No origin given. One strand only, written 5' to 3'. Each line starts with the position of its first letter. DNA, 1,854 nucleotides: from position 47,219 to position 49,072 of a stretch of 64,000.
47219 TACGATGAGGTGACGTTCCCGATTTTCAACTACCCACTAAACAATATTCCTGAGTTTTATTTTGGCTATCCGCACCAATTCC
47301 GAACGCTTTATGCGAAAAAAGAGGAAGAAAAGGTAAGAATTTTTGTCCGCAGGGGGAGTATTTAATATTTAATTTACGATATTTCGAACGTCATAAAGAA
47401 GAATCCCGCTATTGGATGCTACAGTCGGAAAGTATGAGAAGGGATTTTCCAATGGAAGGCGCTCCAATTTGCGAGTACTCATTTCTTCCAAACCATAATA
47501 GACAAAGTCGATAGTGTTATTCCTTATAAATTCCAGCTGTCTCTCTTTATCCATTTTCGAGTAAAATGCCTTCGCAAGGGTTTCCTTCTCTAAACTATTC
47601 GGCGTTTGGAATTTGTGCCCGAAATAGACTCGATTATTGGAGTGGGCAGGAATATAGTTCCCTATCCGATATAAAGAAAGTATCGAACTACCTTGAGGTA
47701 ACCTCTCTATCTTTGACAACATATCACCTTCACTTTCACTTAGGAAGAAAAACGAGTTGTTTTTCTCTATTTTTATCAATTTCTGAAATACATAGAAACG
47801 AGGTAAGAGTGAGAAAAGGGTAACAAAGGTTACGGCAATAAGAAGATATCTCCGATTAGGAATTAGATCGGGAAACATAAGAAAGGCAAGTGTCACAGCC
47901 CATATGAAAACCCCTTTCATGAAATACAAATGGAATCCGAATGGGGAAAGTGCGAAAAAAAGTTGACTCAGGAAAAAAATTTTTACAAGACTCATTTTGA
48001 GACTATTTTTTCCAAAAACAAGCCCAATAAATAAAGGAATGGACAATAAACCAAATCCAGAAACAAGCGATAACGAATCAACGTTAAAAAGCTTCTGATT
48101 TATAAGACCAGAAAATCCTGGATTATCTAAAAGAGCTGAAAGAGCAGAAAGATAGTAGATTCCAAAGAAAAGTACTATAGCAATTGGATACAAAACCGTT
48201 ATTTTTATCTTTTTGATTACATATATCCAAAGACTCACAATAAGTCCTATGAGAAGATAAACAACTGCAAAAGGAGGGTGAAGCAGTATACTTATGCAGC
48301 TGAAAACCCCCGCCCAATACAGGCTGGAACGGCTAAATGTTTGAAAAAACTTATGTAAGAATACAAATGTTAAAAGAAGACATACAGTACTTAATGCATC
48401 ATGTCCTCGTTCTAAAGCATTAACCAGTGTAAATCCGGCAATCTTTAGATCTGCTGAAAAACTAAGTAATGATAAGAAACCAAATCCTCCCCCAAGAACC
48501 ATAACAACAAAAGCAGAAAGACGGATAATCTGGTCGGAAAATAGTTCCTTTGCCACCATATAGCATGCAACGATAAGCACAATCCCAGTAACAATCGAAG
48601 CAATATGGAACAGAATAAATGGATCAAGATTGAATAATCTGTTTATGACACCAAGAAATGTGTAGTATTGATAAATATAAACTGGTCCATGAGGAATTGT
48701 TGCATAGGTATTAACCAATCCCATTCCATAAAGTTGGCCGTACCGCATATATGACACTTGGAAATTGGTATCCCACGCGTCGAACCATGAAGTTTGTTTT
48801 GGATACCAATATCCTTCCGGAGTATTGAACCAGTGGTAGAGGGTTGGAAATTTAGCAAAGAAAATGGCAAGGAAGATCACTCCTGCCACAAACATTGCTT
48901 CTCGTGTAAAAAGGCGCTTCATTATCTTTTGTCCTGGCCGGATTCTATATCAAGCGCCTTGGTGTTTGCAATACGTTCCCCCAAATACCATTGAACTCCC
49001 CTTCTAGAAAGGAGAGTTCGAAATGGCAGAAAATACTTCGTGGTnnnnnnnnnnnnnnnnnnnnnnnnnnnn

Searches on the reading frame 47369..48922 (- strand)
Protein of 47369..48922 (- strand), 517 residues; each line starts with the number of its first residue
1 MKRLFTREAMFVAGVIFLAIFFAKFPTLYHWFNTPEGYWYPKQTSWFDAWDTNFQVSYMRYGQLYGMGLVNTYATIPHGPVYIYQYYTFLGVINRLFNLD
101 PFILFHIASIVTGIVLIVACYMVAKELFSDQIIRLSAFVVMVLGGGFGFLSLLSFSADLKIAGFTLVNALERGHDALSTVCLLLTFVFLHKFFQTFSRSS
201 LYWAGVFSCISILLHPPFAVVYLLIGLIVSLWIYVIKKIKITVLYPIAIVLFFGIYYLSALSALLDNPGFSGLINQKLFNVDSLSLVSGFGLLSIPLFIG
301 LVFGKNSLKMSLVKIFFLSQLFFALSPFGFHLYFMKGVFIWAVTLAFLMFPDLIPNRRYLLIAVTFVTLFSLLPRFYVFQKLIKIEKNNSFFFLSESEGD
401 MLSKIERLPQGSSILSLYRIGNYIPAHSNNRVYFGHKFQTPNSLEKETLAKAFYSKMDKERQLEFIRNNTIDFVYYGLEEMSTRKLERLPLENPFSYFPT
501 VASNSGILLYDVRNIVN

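Call 7: search_protein_families(library=pfam, proteins=[window:47369-48922:-], max_evalue=0.01)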
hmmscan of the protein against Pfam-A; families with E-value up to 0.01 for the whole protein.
window:47369-48922:- (517 aa): 0 families

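Call 17: find_encoding_contigs(protein=window:47369-48922:-, flank=10000, max_places=1)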
Protein window:47369-48922:- (517 aa): 5 contigs read that carry it; 1 place shown.
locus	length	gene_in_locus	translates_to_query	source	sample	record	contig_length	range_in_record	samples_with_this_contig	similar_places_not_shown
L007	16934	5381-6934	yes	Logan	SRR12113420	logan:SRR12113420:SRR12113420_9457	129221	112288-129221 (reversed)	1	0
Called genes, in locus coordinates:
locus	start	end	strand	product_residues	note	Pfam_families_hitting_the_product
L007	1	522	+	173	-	?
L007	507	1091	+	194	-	PF01300:Sua5_yciO_yrdC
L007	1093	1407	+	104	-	PF00814:TsaD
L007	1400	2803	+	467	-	PF00082:Peptidase_S8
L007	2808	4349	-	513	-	-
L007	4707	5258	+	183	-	-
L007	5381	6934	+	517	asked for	-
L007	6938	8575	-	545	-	-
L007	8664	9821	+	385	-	-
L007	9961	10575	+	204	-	-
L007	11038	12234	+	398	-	-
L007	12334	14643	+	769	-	-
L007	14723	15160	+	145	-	-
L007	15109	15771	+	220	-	PF04203:Sortase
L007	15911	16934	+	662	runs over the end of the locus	-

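Call 23: find_homologous_proteins(query=window:47369-48922:-, max_evalue=0.001)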
Query window:47369-48922:- (517 aa): 43 proteins with E <= 0.001 among 8000 candidates.
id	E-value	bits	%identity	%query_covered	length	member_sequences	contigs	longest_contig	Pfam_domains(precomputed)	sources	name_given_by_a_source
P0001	0.0e+0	1141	100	100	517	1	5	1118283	-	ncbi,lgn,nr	ncbi:hypothetical protein HYW55_03645 [Candidatus Gottesmanbacteria bacterium]|nr:hypothetical prote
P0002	5.5e-171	588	52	99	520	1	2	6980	-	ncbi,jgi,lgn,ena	-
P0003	1.3e-167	577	52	98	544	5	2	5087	-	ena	-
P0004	3.9e-167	576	50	99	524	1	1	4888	-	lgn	-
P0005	8.1e-167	575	52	98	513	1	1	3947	PF19830.5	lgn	-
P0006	3.3e-166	573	53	99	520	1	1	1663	-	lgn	-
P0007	3.7e-166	572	53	99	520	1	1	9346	-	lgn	-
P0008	8.3e-166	571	52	99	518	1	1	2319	-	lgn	-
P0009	7.9e-165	568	52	99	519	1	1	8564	-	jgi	-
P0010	2.1e-164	567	49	99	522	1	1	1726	-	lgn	-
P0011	7.6e-164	565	52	100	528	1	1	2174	-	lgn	-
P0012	4.6e-163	562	49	99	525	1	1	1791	-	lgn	-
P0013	2.6e-162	560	49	99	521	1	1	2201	-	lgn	-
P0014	8.0e-162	558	50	99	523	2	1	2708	-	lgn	-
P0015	4.2e-161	556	50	100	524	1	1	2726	-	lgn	-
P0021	5.0e-149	516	48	99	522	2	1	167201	-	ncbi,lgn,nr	ncbi:hypothetical protein HY029_03355 [Candidatus Gottesmanbacteria bacterium]|nr:hypothetical prote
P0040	1.0e-101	360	38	95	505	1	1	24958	-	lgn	-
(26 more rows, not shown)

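Call 26: search_solved_structures(query=A1, max_evalue=10)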
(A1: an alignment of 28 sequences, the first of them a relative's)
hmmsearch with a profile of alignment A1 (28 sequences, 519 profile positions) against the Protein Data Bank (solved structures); distinct sequences matched with E-value up to 10: 2.
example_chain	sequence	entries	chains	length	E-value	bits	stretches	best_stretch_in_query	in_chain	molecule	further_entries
8uvc_A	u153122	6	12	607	0.011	17.7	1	139-235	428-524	Na(+)/dicarboxylate cotransporter 3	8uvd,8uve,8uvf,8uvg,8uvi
8w6c_A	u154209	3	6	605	0.17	13.8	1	135-234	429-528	Solute carrier family 13 member 2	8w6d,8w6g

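Call 37: predict_structure(alignment_id=A1)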
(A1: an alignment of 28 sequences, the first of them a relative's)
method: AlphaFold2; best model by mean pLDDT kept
length: 517 residues; sequences in the alignment: 28
mean_pLDDT: 93.3   pTM: 0.91
mean pLDDT of the five models: 93.3, 92.7, 92.3, 92.2, 92.0
residues with pLDDT >= 90: 449; 70-90: 55; 50-70: 13; < 50: 0
segments of 3 or more residues with pLDDT < 50: none
pLDDT, mean of each block of 10 residues (from residue 1): 75 97 96 95 88 95 95 93 94 96 96 98 96 97 96 92 94 95 97 93 97 93 95 90 94 95 90 72 92 96 91 96 83 91 97 95 97 96 91 93 94 95 95 93 94 96 95 96 95 93 93 83
secondary structure, 60 per line:
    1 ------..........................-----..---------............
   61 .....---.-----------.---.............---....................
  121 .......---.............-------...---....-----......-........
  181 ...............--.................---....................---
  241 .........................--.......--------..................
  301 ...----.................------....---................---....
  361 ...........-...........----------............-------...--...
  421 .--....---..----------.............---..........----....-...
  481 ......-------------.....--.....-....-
elements in order: H7-32 H49-65 H85-97 H101-127 H131-143 H157-160 H166-171 H173-195 H198-214 H218-237 H241-265 H268-274 H283-303 H308-324 H331-334 H338-353 H357-371 H373-383 H396-405 E413-415 H418-421 H424-427 H443-455 H459-468 E473-476 H478-486 E500-504 E507-511 H513-516

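Call 41: fold_search(model_id=the predicted structure, library=pdb)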
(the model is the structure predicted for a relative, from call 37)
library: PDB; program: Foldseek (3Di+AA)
matches with E <= 10: 231; with E <= 0.001: 26
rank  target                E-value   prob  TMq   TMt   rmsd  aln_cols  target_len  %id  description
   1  6ezn_F                1.4e-09  1.00  0.58  0.48  11.0       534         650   13  Cryo-EM structure of the yeast oligosaccharyltransferase (OST) complex (released 2018-01-17)
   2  8pn9_A                4.9e-09  1.00  0.56  0.46   8.7       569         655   12  Structure of human oligosaccharyltransferase OST-A complex bound to NGI-1 (released 2024-05-08)
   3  8age_A                7.3e-09  1.00  0.59  0.49  10.0       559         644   13  Structure of yeast oligosaccharylransferase complex with acceptor peptide bound (released 2022-12-07)
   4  6s7t_A                8.3e-09  1.00  0.58  0.44   8.2       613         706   12  Cryo-EM structure of human oligosaccharyltransferase complex OST-B (released 2019-12-18)
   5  7oci_F                8.6e-09  1.00  0.62  0.52  10.2       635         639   13  Cryo-EM structure of yeast Ost6p containing oligosaccharyltransferase complex (released 2022-02-16)
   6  6s7o_A                2.4e-08  1.00  0.58  0.48   7.7       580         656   13  Cryo-EM structure of human oligosaccharyltransferase complex OST-A (released 2019-12-18)
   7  6c26_A                3.6e-08  1.00  0.57  0.47  12.1       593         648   12  The Cryo-EM structure of a eukaryotic oligosaccharyl transferase complex (released 2018-01-31)
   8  8b6l_I                3.8e-08  1.00  0.57  0.45   8.6       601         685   11  Subtomogram average of the human Sec61-TRAP-OSTA-translocon (released 2022-12-07)
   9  8agb_A                3.8e-08  1.00  0.57  0.48  11.1       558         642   14  Structure of yeast oligosaccharylransferase complex with lipid-linked oligosaccharide bound (released 2022-12-07)
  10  5gmy_A                8.0e-08  1.00  0.56  0.37  10.0       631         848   11  Crystal structure of the Archaeoglobus fulgidus oligosaccharyltransferase (O29867_ARCFU) tethered with an acceptor pep (released 2017-02-01)
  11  9n9j_I                8.3e-08  1.00  0.55  0.43   9.0       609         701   12  Structure of a GRP94 folding intermediate engaged with a CCDC134- and FKBP11-bound secretory translocon (released 2025-11-19)
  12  3rce_A                1.1e-07  1.00  0.59  0.46   9.8       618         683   12  Bacterial oligosaccharyltransferase PglB (released 2011-06-15)
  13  3waj                  1.6e-07  1.00  0.54  0.38  10.8       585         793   12  Crystal structure of the Archaeoglobus fulgidus oligosaccharyltransferase (O29867_ARCFU) complex with Zn and sulfate (released 2013-10-30)
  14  7e9s_A                2.1e-07  1.00  0.51  0.33   9.2       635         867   10  Archaeal oligosaccharyltransferase AglB from Archaeoglobus fulgidus in complex with an inhibitory peptide and a dolich (released 2021-09-08)
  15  8agc_A                2.6e-07  1.00  0.60  0.46  10.5       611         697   12  Structure of yeast oligosaccharylransferase complex with lipid-linked oligosaccharide and non-acceptor peptide bound (released 2022-12-07)
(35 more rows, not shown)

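Call 70: find_encoding_contigs(protein=P0021, flank=10000, max_places=1)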
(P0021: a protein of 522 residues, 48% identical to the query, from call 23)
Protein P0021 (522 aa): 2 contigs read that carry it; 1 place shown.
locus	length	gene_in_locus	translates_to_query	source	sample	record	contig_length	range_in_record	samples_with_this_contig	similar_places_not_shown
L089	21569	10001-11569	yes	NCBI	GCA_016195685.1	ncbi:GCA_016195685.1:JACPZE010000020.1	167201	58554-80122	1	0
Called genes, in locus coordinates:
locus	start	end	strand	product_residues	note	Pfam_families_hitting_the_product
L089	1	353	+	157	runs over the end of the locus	-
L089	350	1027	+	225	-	PF00005:ABC_tran, PF13304:AAA_21 (faint)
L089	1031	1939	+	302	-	PF18075:FtsX_ECD, PF02687:FtsX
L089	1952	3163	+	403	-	PF24568:CC_PcsB, PF01551:Peptidase_M23 (weak)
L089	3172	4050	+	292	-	-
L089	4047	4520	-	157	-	PF13302:Acetyltransf_3 (weak), PF00583:Acetyltransf_1, PF13673:Acetyltransf_10 (weak), PF13508:Acetyltransf_7 (weak)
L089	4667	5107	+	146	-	PF02367:TsaE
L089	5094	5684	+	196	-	PF01300:Sua5_yciO_yrdC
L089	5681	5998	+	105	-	PF00814:TsaD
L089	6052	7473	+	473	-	PF22148:Fervidolysin_NPro-like, PF00082:Peptidase_S8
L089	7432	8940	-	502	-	-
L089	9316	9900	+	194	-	-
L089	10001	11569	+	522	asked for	-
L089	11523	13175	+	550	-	-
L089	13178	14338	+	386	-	-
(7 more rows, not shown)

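Call 71: find_encoding_contigs(protein=P0040, flank=10000, max_places=1)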
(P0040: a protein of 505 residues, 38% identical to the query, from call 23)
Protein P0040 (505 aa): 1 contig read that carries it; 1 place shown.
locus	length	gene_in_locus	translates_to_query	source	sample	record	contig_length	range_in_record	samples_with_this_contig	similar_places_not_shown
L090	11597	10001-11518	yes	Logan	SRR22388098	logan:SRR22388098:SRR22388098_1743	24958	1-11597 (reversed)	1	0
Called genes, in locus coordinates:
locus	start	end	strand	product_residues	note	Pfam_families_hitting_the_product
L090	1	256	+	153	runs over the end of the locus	-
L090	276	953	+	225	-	PF00005:ABC_tran, PF13304:AAA_21 (faint)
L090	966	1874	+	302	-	PF18075:FtsX_ECD, PF02687:FtsX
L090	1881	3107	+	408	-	PF24568:CC_PcsB (weak), PF01551:Peptidase_M23 (weak)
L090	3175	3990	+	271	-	-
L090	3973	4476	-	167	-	PF00583:Acetyltransf_1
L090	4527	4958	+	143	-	PF02367:TsaE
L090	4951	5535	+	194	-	PF01300:Sua5_yciO_yrdC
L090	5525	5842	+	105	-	PF00814:TsaD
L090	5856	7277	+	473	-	PF00082:Peptidase_S8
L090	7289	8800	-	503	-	-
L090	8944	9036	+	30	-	-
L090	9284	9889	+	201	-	-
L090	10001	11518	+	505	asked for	-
